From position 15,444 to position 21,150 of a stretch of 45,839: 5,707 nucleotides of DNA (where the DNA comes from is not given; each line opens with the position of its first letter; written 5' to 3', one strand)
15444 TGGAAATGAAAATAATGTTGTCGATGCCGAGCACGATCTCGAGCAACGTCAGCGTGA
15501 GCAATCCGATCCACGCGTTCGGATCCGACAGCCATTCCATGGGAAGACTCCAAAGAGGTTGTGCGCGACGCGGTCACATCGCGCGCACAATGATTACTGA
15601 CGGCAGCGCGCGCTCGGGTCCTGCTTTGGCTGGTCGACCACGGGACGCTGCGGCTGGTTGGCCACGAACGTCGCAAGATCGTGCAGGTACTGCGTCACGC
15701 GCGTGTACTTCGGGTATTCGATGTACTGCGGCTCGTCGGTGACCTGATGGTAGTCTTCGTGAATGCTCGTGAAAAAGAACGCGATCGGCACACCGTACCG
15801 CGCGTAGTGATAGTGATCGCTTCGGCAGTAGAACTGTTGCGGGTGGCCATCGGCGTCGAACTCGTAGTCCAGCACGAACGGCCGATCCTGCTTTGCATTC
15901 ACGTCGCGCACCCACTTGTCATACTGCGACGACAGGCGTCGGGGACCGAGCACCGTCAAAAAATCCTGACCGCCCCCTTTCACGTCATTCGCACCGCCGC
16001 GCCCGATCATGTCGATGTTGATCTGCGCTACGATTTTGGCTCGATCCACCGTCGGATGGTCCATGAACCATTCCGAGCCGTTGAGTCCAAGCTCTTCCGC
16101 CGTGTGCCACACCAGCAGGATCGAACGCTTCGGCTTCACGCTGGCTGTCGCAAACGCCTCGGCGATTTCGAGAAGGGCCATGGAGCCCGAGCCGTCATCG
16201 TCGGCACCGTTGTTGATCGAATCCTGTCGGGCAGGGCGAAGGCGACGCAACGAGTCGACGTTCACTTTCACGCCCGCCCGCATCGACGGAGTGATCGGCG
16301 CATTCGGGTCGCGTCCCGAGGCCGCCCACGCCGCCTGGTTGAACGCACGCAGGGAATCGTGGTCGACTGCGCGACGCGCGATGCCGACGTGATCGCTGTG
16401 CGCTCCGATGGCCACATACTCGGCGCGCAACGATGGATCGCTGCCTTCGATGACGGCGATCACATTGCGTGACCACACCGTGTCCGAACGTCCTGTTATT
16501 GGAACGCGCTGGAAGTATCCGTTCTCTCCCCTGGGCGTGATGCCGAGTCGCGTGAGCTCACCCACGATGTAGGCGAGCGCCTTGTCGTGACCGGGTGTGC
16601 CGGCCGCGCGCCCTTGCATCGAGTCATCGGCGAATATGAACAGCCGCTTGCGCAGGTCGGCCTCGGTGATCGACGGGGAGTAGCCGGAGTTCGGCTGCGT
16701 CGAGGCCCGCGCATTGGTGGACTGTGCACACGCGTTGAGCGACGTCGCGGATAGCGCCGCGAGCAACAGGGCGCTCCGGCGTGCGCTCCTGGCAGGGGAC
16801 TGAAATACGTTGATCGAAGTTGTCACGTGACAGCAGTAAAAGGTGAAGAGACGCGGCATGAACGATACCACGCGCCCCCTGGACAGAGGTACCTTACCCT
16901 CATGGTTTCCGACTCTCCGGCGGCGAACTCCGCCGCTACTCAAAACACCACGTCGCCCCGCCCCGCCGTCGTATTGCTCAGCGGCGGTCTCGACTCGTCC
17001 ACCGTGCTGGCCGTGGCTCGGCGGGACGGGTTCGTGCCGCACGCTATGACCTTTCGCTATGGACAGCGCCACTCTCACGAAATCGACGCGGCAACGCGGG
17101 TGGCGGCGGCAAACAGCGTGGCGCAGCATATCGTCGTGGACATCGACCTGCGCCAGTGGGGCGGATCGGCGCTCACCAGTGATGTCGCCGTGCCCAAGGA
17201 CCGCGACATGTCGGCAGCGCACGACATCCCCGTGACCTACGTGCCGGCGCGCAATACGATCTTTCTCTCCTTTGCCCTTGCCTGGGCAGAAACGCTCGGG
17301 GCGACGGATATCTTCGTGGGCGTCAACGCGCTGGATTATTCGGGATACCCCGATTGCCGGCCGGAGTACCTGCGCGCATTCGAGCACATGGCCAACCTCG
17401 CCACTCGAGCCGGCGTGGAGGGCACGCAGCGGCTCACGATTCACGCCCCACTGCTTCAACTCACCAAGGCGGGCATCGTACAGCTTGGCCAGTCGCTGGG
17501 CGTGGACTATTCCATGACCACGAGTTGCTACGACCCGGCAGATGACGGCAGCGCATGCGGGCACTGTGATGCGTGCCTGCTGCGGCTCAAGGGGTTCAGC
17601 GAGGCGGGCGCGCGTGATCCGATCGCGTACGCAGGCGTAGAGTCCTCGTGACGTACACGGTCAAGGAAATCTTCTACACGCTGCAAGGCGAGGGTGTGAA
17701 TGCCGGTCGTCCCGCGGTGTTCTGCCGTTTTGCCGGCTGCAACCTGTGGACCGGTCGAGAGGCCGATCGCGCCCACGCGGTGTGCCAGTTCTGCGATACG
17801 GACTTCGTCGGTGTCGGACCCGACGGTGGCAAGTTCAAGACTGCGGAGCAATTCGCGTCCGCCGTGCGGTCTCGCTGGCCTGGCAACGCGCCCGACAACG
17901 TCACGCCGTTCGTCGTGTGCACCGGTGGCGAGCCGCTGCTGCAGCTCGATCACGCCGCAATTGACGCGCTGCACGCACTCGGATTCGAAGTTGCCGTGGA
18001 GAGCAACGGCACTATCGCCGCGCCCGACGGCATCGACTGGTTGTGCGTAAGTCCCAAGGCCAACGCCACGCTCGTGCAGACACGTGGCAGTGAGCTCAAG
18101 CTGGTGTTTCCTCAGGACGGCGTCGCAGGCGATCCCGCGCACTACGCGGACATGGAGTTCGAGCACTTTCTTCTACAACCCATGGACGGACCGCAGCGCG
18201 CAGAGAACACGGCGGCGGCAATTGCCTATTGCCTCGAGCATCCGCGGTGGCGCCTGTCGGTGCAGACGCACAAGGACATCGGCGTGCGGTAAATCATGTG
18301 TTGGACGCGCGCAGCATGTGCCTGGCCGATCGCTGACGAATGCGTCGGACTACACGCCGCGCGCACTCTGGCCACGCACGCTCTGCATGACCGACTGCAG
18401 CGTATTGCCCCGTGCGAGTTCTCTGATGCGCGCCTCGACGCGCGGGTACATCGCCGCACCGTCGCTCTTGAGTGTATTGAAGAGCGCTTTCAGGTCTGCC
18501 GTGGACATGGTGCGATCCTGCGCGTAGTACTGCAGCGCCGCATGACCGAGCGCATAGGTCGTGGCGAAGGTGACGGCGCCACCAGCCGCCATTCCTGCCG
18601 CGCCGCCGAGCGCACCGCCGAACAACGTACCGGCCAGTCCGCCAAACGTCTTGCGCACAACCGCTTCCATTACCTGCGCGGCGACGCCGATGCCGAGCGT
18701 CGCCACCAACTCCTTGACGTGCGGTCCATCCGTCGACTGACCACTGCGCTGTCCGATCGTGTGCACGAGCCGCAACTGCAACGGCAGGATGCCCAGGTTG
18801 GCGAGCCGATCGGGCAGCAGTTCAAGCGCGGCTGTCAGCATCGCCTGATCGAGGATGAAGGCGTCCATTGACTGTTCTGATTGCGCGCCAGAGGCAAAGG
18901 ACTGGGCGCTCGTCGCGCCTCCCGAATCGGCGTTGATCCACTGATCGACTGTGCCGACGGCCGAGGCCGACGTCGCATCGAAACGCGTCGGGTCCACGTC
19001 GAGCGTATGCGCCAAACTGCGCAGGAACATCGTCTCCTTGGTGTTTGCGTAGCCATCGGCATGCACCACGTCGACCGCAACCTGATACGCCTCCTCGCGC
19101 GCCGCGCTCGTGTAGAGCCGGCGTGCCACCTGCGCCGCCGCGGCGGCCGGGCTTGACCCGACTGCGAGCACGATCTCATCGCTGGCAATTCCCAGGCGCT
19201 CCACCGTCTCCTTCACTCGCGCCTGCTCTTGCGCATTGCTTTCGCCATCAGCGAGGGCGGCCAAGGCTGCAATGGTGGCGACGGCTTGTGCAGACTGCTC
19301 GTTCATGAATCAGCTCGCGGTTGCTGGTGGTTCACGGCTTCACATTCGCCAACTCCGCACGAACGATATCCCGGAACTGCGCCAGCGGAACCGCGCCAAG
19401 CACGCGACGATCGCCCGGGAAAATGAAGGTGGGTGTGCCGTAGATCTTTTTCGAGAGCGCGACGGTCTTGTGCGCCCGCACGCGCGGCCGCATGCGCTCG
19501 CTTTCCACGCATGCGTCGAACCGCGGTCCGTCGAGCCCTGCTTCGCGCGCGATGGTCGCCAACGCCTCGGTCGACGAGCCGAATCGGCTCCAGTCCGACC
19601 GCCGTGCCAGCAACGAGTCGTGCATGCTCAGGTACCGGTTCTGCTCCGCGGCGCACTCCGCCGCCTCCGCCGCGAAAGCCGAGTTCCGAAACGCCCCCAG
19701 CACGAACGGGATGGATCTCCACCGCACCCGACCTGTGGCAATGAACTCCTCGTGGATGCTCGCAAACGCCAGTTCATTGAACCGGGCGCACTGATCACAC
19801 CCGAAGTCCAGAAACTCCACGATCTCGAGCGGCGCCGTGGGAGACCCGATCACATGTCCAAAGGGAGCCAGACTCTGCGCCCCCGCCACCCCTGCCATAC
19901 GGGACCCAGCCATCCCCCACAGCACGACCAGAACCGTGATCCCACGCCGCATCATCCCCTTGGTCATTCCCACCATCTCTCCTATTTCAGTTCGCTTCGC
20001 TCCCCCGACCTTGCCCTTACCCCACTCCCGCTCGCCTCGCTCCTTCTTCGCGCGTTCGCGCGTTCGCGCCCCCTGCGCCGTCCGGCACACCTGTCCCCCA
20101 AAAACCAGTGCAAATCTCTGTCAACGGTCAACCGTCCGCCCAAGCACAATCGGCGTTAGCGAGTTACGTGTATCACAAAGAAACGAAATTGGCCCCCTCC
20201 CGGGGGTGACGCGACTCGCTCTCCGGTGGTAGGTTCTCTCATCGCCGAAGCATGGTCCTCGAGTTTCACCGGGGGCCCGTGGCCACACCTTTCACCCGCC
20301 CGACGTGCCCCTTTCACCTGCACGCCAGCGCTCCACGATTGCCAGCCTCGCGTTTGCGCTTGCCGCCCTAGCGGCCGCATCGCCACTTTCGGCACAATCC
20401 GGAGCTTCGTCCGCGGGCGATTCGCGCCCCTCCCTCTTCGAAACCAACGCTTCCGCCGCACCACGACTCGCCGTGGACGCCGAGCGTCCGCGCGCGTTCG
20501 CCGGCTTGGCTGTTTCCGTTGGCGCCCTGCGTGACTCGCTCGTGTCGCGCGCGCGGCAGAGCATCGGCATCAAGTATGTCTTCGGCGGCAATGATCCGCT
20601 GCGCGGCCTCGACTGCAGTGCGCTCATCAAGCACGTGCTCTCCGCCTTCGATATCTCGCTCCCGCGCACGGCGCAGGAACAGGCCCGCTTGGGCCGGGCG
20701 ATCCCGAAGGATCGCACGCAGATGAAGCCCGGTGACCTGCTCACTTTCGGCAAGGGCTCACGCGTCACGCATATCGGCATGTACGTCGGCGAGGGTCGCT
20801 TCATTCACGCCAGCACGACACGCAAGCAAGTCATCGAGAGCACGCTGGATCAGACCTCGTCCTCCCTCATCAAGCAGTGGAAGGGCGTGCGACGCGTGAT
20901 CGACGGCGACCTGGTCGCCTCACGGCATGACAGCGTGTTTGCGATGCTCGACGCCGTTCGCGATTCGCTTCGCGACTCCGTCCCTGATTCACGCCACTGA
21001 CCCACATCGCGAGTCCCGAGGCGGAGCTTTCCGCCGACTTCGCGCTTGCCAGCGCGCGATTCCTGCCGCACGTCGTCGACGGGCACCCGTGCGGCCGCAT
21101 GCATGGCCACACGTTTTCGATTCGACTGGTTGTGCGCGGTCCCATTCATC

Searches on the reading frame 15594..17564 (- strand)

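Call 82: search_protein_families(library=pfam, proteins=[window:15594-17564:-], max_evalue=0.00001)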
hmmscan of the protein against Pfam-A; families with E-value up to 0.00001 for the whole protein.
window:15594-17564:- (656 aa): 2 families
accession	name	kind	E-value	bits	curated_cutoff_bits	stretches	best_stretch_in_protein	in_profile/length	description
PF04389.22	Peptidase_M28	-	2e-36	126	21.3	1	367-629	1-191/193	Peptidase family M28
PF01546.33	Peptidase_M20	-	5.7e-06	26.8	24.6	0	453-513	32-91/206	Peptidase family M20/M25/M40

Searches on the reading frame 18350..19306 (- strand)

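Call 82: search_protein_families(library=pfam, proteins=[window:18350-19306:-], max_evalue=0.00001)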
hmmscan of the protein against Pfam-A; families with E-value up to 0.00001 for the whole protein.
window:18350-19306:- (318 aa): 2 families
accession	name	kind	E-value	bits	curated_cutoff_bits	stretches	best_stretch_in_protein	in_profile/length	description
PF05099.18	TerB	-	2.2e-07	31.6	24.4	1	7-111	2-115/118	Tellurite resistance protein TerB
PF04391.17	DUF533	-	6.9e-06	26.2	29.6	1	14-107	76-169/178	Protein of unknown function (DUF533)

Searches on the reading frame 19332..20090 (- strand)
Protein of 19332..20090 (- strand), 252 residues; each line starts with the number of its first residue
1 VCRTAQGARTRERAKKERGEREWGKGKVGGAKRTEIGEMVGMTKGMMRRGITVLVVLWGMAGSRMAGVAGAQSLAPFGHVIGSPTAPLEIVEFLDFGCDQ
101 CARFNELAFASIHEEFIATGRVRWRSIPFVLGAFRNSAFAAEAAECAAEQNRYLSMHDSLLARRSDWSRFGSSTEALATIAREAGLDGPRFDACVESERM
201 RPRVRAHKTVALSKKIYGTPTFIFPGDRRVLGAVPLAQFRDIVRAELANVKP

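Call 82: search_protein_families(library=pfam, proteins=[window:19332-20090:-], max_evalue=0.00001)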
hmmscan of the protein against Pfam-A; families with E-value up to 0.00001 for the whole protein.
window:19332-20090:- (252 aa): 2 families
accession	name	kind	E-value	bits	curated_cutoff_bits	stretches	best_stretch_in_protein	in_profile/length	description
PF13462.12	Thioredoxin_4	-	1e-24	88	23.2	1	78-241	5-161/165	Thioredoxin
PF01323.26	DSBA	-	1.5e-10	41.6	25.6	1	136-242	84-189/191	DSBA-like thioredoxin domain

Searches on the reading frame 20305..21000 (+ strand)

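Call 82: search_protein_families(library=pfam, proteins=[window:20305-21000:+], max_evalue=0.00001)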
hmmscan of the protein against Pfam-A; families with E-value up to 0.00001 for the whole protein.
window:20305-21000:+ (231 aa): 1 family
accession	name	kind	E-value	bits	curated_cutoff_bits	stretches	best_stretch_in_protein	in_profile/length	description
PF00877.26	NLPC_P60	-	4.3e-24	84.9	23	1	88-184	1-94/105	NlpC/P60 family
